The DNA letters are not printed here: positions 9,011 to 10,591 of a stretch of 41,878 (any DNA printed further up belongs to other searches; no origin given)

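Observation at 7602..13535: GDP-mannose-derived 3,6-dideoxy (colitose-like) pathway combined with a C-methyltransferase and a radical SAM enzyme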

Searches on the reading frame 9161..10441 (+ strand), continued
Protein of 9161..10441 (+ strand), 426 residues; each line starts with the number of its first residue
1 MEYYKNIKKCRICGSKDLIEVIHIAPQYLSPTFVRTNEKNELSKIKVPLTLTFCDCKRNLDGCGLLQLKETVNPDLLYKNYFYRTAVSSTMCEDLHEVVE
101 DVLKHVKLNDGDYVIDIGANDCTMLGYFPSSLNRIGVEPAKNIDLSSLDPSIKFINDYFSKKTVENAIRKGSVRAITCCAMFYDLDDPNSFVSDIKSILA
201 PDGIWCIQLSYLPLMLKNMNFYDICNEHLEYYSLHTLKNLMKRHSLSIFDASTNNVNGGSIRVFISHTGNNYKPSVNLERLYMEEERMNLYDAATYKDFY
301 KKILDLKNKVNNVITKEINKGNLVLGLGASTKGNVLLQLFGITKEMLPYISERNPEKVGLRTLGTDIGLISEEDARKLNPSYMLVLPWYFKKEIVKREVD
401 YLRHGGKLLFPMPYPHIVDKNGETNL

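Call 54: search_dna_similar(query=window:9161-10441:+, collection=plasmids, mode=protein, max_rows=15)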
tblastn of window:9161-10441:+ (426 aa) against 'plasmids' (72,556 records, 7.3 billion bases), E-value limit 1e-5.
Records with a match: 171; places in all: 188; records where one place covers at least 80% of the query: 167.
Best place of each record, by identity: <60% 171.
By first word of the organism name: Sinorhizobium 58; Streptomyces 21; Rhizobium 11; Bacillus 10; Leisingera 9; Roseibium 6; Shinella 6; Brachyspira 6; Ensifer 5; Azospirillum 4; and 23 more.
By predicted mobility (MOB-suite, as given by PLSDB): non-mobilizable 104; mobilizable 60; conjugative 7.
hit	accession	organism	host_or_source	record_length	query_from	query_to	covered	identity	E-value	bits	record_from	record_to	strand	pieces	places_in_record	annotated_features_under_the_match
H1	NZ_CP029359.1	Azospirillum thermophilum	cell culture,hot spring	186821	8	418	96%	40.1%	4e-94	317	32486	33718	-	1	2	class I SAM-dependent methyltransferase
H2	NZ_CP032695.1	Rhizobium jaguaris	Calliandra grandiflora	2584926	4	418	97%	38.4%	3e-86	294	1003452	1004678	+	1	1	none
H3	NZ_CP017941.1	Phyllobacterium zundukense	Oxytropis triphylla,cell culture,root ...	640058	4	418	97%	38.1%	2e-85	291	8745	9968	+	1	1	class I SAM-dependent methyltransferase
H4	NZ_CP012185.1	Pseudonocardia sp. EC080619-01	Apterostigma dentigerum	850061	7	413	96%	36.6%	7e-76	264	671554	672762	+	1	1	class I SAM-dependent methyltransferase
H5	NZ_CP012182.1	Pseudonocardia sp. EC080610-09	Apterostigma dentigerum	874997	7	413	96%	36.6%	7e-76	264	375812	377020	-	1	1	class I SAM-dependent methyltransferase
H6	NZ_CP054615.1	Azospirillum oryzae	cell culture,soil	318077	4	408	95%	36.4%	3e-79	274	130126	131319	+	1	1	class I SAM-dependent methyltransferase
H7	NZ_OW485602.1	Rhodovastum atsumiense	-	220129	7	425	98%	35.2%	2e-77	269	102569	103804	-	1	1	class I SAM-dependent methyltransferase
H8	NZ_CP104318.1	Streptomyces angustmyceticus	whole organism,soil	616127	7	413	96%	36.2%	4e-79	273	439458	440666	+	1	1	class I SAM-dependent methyltransferase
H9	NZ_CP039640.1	Azospirillum sp. TSH100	soil,soil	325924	4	408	95%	36.2%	2e-76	266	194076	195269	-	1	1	class I SAM-dependent methyltransferase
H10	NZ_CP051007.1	Streptomyces griseofuscus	-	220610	7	413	96%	35.0%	4e-69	244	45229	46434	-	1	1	class I SAM-dependent methyltransferase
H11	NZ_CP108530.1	Streptomyces sp. NBC_01224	-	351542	7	413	96%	34.3%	2e-69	245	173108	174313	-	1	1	class I SAM-dependent methyltransferase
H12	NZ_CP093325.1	Bacillus sp. N5-665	whole organism,peat soil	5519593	8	419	97%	30.0%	3e-42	166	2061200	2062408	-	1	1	none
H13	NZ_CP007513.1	Bacillus bombysepticus str. Wang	separated from the corpses of silkworms ...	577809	3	419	98%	29.6%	2e-43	170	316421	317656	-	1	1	class I SAM-dependent methyltransferase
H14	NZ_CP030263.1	Ensifer adhaerens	Zea mays,whole organism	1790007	9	419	96%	30.0%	9e-49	185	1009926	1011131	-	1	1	none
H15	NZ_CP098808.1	Ensifer adhaerens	whole organism,soil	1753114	9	419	96%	30.0%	1e-48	185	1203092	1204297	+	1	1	none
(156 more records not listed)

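Call 55: search_dna_similar(query=window:9161-10441:+, collection=phages, mode=protein, max_rows=10)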
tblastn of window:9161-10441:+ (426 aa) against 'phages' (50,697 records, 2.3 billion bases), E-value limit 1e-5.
Records with a match: 8; places in all: 10; records where one place covers at least 80% of the query: 7.
Best place of each record, by identity: <60% 8.
By first word of the organism name: uncultured 4; Synechococcus 3; Bacteriophage 1.
By host as written in the record: - 5; Synechococcus sp. WH7803 2; Synechococcus sp. 1.
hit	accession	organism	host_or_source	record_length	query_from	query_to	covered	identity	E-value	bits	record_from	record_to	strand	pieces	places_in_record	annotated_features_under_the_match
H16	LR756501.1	uncultured phage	metagenomic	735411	64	418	83%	37.9%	1e-73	256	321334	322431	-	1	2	record has no annotation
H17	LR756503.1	uncultured phage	metagenomic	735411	64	418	83%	37.9%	1e-73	256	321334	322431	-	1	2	record has no annotation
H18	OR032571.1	Synechococcus phage DSL-LC02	Synechococcus sp.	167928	4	418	97%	32.1%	1e-65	233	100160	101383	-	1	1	methyltransferase domain-containing protein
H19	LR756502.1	uncultured phage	metagenomic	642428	1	405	95%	27.1%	4e-37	149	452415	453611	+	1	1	record has no annotation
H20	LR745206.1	uncultured phage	metagenomic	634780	1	397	93%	25.8%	9e-32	134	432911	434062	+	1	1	record has no annotation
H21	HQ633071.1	Synechococcus phage S-SKS1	Synechococcus sp. WH7803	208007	53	394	80%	21.9%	4e-6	56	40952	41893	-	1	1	hypothetical protein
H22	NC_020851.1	Synechococcus phage S-SKS1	Synechococcus sp. WH7803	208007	53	394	80%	21.9%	4e-6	56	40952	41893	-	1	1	hypothetical protein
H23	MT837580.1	Bacteriophage sp.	human fecal samples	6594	186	415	54%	23.2%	8e-10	67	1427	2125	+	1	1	record has no annotation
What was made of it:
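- Tried and rejected: Plasmid and phage collections: no clade member, best 40% and 38% identity (calls 54, 55).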

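Call 56: get_annotated_region(hit=H1, flank=9000)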
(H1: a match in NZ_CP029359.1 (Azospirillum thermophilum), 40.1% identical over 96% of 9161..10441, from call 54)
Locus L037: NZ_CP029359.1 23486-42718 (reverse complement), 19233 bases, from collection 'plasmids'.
description: Azospirillum thermophilum strain CFH 70021 plasmid unnamed4
organism: Azospirillum thermophilum (NCBI taxid 2202148)
taxonomy: Bacteria; Pseudomonadota; Alphaproteobacteria; Rhodospirillales; Azospirillaceae; Azospirillum; Azospirillum thermophilum
host: -; source: cell culture,hot spring; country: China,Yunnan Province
typing (MOB-suite, as given by PLSDB): non-mobilizable
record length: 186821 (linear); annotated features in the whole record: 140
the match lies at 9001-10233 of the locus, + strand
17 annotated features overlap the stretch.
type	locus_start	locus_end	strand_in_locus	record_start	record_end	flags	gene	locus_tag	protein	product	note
CDS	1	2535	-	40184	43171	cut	-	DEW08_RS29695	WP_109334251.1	glycosyltransferase family 1 protein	-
CDS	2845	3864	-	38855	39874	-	galE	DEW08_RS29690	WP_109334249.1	UDP-glucose 4-epimerase GalE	GO:0006012 - galactose metabolic process [Evidence IEA]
CDS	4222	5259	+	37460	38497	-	-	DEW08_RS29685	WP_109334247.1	lysylphosphatidylglycerol synthase transmembrane domain-containing protein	-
CDS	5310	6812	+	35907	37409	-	-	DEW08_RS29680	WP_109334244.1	glycosyltransferase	-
CDS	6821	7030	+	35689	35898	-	-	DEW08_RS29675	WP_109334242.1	hypothetical protein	-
CDS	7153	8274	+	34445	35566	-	-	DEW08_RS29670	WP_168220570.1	glycosyltransferase family 4 protein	-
CDS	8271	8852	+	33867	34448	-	-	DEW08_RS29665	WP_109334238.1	hypothetical protein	-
CDS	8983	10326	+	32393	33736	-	-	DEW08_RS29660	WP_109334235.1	class I SAM-dependent methyltransferase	-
CDS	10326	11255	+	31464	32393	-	-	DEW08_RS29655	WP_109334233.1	GDP-mannose 4,6-dehydratase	-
CDS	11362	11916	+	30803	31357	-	rfbC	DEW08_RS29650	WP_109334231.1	dTDP-4-dehydrorhamnose 3,5-epimerase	GO:0019305 - dTDP-rhamnose biosynthetic process [Evidence IEA]; GO:0009243 - O antigen biosynthetic process [Evidence ...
CDS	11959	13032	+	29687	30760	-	rfbB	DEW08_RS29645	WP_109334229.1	dTDP-glucose 4,6-dehydratase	GO:0019305 - dTDP-rhamnose biosynthetic process [Evidence IEA]; GO:0009243 - O antigen biosynthetic process [Evidence ...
CDS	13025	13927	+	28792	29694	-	rfbD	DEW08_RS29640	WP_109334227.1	dTDP-4-dehydrorhamnose reductase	GO:0019305 - dTDP-rhamnose biosynthetic process [Evidence IEA]; GO:0009243 - O antigen biosynthetic process [Evidence ...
CDS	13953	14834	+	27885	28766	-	rfbA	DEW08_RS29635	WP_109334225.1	glucose-1-phosphate thymidylyltransferase RfbA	GO:0019305 - dTDP-rhamnose biosynthetic process [Evidence IEA]; GO:0009243 - O antigen biosynthetic process [Evidence ...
CDS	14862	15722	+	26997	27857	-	-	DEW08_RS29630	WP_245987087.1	GNAT family N-acetyltransferase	-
CDS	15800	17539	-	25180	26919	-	-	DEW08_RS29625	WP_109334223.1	tetratricopeptide repeat protein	-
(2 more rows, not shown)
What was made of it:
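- Tried and rejected: The annotated Azospirillum neighbour was ambiguous, with a GDP-type SDR and rfbCBDA together (call 56).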

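Call 58: search_protein_families(library=ncbifam, proteins=[L013:8874-9995:+, L014:11331-12569:+, L023:8804-9967:+, L029:941-2161:-, L014:8278-9255:+, L014:9213-9977:+], max_evalue=1e-10)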
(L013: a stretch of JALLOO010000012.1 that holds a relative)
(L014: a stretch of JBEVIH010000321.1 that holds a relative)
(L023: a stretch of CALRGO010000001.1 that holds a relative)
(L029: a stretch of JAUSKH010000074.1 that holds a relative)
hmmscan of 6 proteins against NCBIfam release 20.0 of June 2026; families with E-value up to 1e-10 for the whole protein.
L013:8874-9995:+ (373 aa): 7 families
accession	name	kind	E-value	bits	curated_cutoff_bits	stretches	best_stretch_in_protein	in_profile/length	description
NF011936.0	PRK15407.1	equivalog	4.5e-59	200.3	423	1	15-216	50-252/440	lipopolysaccharide biosynthesis protein RfbH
TIGR04181.1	NHT_00031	hypoth_equivalog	8.5e-59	199.2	420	1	9-351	7-358/359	LegC family aminotransferase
TIGR03588.1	PseC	equivalog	2.3e-56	191.4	423.5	1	5-371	4-380/380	UDP-4-amino-4,6-dideoxy-N-acetyl-beta-L-altrosamine transaminase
TIGR04427.1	PLP_DesI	equivalog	8e-49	166.8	650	1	31-370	52-382/390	dTDP-4-dehydro-6-deoxyglucose aminotransferase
NF008687.0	PRK11706.1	equivalog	7.7e-48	163.1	375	1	3-369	2-372/375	dTDP-4-amino-4,6-dideoxygalactose transaminase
NF008658.2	PRK11658.1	equivalog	1.8e-39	135.5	631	1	18-371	20-377/379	UDP-4-amino-4-deoxy-L-arabinose aminotransferase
TIGR02379.1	ECA_wecE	subfamily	9.5e-38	129.9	434.85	1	5-371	4-375/376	dTDP-4-amino-4,6-dideoxy-D-glucose transaminase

L014:11331-12569:+ (412 aa): 7 families
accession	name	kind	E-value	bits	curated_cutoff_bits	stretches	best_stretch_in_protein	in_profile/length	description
NF011936.0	PRK15407.1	equivalog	6.6e-98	328.2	423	1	8-399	42-438/440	lipopolysaccharide biosynthesis protein RfbH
TIGR03588.1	PseC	equivalog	2.9e-65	220.6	423.5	1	3-396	2-379/380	UDP-4-amino-4,6-dideoxy-N-acetyl-beta-L-altrosamine transaminase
NF008658.2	PRK11658.1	equivalog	5.5e-56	189.8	631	1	3-396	5-376/379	UDP-4-amino-4-deoxy-L-arabinose aminotransferase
TIGR04181.1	NHT_00031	hypoth_equivalog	3.9e-50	170.7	420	1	3-366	1-347/359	LegC family aminotransferase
NF008687.0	PRK11706.1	equivalog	1.6e-46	158.8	375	1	3-397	2-374/375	dTDP-4-amino-4,6-dideoxygalactose transaminase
TIGR04427.1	PLP_DesI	equivalog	1.3e-35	123.2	650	1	19-394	39-380/390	dTDP-4-dehydro-6-deoxyglucose aminotransferase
TIGR02379.1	ECA_wecE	subfamily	3.7e-33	114.8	434.85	1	3-397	2-375/376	dTDP-4-amino-4,6-dideoxy-D-glucose transaminase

L023:8804-9967:+ (387 aa): 7 families
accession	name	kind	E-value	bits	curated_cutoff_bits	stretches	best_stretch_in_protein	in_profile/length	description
NF011936.0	PRK15407.1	equivalog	2.3e-61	207.9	423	1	29-383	61-430/440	lipopolysaccharide biosynthesis protein RfbH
TIGR03588.1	PseC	equivalog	6.3e-40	137.2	423.5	1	25-381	22-372/380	UDP-4-amino-4,6-dideoxy-N-acetyl-beta-L-altrosamine transaminase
TIGR04181.1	NHT_00031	hypoth_equivalog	9.2e-32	110.3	420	1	13-367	10-356/359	LegC family aminotransferase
NF008658.2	PRK11658.1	equivalog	4.3e-26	91.4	631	1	29-349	29-330/379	UDP-4-amino-4-deoxy-L-arabinose aminotransferase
NF008687.0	PRK11706.1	equivalog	1.8e-18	66.4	375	1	44-286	42-269/375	dTDP-4-amino-4,6-dideoxygalactose transaminase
TIGR04427.1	PLP_DesI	equivalog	1.6e-15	57.1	650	1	24-316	43-308/390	dTDP-4-dehydro-6-deoxyglucose aminotransferase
TIGR02379.1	ECA_wecE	subfamily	1.2e-12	47.3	434.85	1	45-287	43-271/376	dTDP-4-amino-4,6-dideoxy-D-glucose transaminase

L029:941-2161:- (406 aa): 7 families
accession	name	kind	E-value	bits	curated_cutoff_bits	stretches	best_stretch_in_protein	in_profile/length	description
NF011936.0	PRK15407.1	equivalog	1.5e-80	271.1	423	1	6-385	37-436/440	lipopolysaccharide biosynthesis protein RfbH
TIGR03588.1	PseC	equivalog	2.1e-60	204.6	423.5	1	11-384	7-379/380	UDP-4-amino-4,6-dideoxy-N-acetyl-beta-L-altrosamine transaminase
TIGR04181.1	NHT_00031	hypoth_equivalog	7.2e-58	196.2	420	1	6-347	1-344/359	LegC family aminotransferase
NF008658.2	PRK11658.1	equivalog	4e-43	147.5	631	1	9-293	8-285/379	UDP-4-amino-4-deoxy-L-arabinose aminotransferase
NF008687.0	PRK11706.1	equivalog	2.4e-36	125.3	375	1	10-324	6-316/375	dTDP-4-amino-4,6-dideoxygalactose transaminase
TIGR04427.1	PLP_DesI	equivalog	2.1e-31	109.4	650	1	32-303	50-301/390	dTDP-4-dehydro-6-deoxyglucose aminotransferase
TIGR02379.1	ECA_wecE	subfamily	1.8e-26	92.8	434.85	1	13-322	9-315/376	dTDP-4-amino-4,6-dideoxy-D-glucose transaminase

L014:8278-9255:+ (325 aa): 8 families
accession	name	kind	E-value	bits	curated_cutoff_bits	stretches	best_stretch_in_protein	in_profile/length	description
NF047922.1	GDPFucSynFcl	equivalog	9.9e-123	409.5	500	1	11-318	2-305/308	GDP-L-fucose synthase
TIGR01179.1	galE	equivalog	8.6e-24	84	262.3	1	46-315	53-326/332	UDP-glucose 4-epimerase GalE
TIGR01181.1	dTDP_gluc_dehyt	equivalog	1.4e-21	77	365.1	1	47-318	57-315/321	dTDP-glucose 4,6-dehydratase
TIGR04180.1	EDH_00030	hypoth_equivalog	7.6e-19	67.9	475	1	48-278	57-268/297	NAD-dependent 4,6-dehydratase LegB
NF007956.0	PRK10675.1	subfamily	2e-15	56.8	394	0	44-135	54-143/338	UDP-glucose 4-epimerase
NF007490.0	PRK10084.1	subfamily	1.7e-13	50.3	649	0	134-318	158-338/361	dTDP-glucose 4,6-dehydratase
NF007582.0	PRK10217.1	equivalog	5.7e-13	48.7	698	0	46-319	57-336/355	dTDP-glucose 4,6-dehydratase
TIGR02197.1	heptose_epim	equivalog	3.5e-12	46.1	274.6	1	14-272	1-266/316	ADP-glyceromanno-heptose 6-epimerase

L014:9213-9977:+ (254 aa): 3 families
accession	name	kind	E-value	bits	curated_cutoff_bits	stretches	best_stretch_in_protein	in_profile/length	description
TIGR04182.1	glyco_TIGR04182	equivalog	5.8e-33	114.5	325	1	21-234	3-217/293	S-layer glycoprotein N-glycosyltransferase AglJ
NF041391.1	DPhHxTase_Halo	equivalog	7.5e-24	83.9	375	1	26-233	3-207/213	dolichyl-phosphate hexose transferase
NF047588.1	GlcsyltransPgfSStrep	equivalog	7.8e-11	41.7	500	1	46-172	35-162/308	glycosyltransferase PgfS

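Call 59: find_encoding_contigs(protein=P0130, flank=8000, max_places=1)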
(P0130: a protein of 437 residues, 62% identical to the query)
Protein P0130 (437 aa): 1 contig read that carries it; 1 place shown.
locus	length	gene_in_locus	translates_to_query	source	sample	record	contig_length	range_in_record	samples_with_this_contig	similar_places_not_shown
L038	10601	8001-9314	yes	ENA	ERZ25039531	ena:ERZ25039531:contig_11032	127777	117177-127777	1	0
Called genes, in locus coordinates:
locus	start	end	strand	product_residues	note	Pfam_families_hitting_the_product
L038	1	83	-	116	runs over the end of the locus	PF01042:Ribonuc_L-PSP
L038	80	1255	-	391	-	PF00730:HhH-GPD, PF00633:HHH (weak), PF14815:NUDIX_4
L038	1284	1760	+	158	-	PF05258:DciA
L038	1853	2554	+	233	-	PF13098:Thioredoxin_2 (faint), PF13462:Thioredoxin_4, PF01323:DSBA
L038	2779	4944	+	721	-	PF02463:SMC_N, PF13175:AAA_15 (weak), PF13476:AAA_23, PF13304:AAA_21 (weak)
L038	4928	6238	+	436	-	PF02463:SMC_N, PF13304:AAA_21 (weak)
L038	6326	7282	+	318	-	PF01370:Epimerase, PF04321:RmlD_sub_bind, PF16363:GDP_Man_Dehyd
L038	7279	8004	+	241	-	PF00535:Glycos_transf_2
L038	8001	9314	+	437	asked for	PF08421:Methyltransf_13, PF13489:Methyltransf_23, PF08484:Methyltransf_14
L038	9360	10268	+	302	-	PF00155:Aminotran_1_2 (weak), PF01041:DegT_DnrJ_EryC1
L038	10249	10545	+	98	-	PF01041:DegT_DnrJ_EryC1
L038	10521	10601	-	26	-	?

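Call 60: find_encoding_contigs(protein=P0037, flank=8000, max_places=1)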
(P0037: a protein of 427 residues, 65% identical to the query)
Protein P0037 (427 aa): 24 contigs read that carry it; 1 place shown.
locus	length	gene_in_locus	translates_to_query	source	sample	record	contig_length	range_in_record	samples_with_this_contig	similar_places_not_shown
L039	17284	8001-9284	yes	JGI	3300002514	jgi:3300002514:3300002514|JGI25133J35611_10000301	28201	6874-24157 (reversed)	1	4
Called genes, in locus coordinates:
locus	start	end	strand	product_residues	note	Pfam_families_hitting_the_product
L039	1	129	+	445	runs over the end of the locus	PF01041:DegT_DnrJ_EryC1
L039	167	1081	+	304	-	PF01370:Epimerase, PF16363:GDP_Man_Dehyd, PF04321:RmlD_sub_bind, PF07993:NAD_binding_4, PF02719:Polysacc_synt_2 (faint)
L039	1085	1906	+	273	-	PF01973:MptE-like (weak)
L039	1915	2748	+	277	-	PF03102:NeuB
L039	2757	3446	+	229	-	PF02348:CTP_transf_3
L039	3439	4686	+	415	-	PF00202:Aminotran_3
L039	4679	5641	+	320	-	PF13489:Methyltransf_23, PF08241:Methyltransf_11, PF08242:Methyltransf_12, PF13649:Methyltransf_25 (weak), PF13847:Methyltransf_31 (weak)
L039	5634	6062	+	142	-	PF00903:Glyoxalase, PF13669:Glyoxalase_4 (weak), PF22677:Ble-like_N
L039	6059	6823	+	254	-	PF01261:AP_endonuc_2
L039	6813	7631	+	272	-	PF00106:adh_short, PF01370:Epimerase (weak), PF08659:KR, PF13561:adh_short_C2, PF00106:adh_short (weak)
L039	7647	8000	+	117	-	PF07883:Cupin_2 (weak)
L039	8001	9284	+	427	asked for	PF08421:Methyltransf_13, PF13489:Methyltransf_23, PF08484:Methyltransf_14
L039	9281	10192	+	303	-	PF01370:Epimerase, PF16363:GDP_Man_Dehyd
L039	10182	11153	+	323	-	PF01370:Epimerase, PF04321:RmlD_sub_bind, PF16363:GDP_Man_Dehyd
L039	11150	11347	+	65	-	-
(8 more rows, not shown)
